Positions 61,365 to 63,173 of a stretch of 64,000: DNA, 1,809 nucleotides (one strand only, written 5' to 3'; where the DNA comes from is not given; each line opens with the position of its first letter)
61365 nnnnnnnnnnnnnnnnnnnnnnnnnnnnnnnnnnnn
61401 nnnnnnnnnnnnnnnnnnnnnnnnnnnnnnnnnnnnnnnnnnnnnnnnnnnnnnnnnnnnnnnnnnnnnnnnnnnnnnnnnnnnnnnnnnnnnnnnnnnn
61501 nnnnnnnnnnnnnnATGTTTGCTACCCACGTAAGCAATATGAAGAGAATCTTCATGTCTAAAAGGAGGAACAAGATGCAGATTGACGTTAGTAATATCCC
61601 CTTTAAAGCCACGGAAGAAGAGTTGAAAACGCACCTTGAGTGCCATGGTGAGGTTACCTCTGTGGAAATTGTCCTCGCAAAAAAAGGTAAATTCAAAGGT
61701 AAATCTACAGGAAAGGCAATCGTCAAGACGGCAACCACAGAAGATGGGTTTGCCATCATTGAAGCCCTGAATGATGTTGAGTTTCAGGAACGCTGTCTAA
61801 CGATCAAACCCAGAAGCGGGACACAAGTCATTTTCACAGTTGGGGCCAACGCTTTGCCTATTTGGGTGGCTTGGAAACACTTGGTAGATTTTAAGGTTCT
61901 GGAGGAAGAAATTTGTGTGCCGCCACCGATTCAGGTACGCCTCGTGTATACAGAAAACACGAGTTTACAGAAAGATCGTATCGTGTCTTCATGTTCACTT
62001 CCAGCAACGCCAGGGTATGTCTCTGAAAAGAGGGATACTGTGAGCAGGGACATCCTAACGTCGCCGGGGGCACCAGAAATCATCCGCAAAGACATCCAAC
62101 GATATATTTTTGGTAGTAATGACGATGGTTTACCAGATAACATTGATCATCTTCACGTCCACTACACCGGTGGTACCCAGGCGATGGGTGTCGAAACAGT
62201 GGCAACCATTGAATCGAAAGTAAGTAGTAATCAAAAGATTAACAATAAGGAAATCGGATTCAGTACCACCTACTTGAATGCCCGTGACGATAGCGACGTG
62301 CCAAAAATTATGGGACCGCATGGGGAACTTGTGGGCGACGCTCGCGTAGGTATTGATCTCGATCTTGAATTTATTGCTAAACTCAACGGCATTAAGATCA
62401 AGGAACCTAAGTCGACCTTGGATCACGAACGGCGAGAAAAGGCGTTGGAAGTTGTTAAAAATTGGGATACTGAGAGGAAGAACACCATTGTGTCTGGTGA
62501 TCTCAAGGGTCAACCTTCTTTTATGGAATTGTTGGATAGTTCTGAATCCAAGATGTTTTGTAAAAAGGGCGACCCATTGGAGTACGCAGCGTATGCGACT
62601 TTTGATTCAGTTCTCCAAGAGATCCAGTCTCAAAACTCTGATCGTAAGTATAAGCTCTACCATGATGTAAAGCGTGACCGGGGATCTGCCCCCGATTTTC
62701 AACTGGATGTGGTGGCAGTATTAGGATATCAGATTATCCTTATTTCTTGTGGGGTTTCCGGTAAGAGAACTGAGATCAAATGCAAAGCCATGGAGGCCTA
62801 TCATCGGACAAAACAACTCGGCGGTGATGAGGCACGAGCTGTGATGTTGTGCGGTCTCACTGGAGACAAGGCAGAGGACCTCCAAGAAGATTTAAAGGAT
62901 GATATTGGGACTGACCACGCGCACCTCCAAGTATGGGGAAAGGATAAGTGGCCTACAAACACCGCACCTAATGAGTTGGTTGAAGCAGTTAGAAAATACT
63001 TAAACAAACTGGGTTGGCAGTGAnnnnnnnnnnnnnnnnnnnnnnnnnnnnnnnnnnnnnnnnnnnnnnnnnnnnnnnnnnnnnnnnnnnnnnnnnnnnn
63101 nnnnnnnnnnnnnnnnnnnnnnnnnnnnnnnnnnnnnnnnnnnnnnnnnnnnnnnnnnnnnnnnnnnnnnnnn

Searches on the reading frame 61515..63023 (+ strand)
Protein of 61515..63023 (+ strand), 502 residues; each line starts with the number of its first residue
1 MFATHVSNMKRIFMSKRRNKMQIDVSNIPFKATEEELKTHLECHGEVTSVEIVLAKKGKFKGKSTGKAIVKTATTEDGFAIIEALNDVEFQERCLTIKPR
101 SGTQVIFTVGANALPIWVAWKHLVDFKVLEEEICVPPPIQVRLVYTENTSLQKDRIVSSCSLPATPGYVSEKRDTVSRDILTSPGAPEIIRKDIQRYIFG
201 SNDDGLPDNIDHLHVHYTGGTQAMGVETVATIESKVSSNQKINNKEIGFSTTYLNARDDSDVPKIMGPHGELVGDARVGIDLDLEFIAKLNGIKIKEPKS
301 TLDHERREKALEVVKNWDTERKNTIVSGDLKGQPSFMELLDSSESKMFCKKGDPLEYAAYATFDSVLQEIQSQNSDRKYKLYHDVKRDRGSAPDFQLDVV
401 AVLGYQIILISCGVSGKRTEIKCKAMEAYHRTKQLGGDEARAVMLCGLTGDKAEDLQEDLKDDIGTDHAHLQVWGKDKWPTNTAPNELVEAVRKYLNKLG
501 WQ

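Call 73: search_protein_families(library=pfam, proteins=[window:61515-63023:+], max_evalue=0.001)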
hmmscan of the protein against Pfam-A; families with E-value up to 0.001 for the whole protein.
window:61515-63023:+ (502 aa): 1 family
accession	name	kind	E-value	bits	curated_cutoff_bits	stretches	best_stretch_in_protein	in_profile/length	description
PF00076.28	RRM_1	-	5.2e-07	29.9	20.7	1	25-95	3-69/70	RNA recognition motif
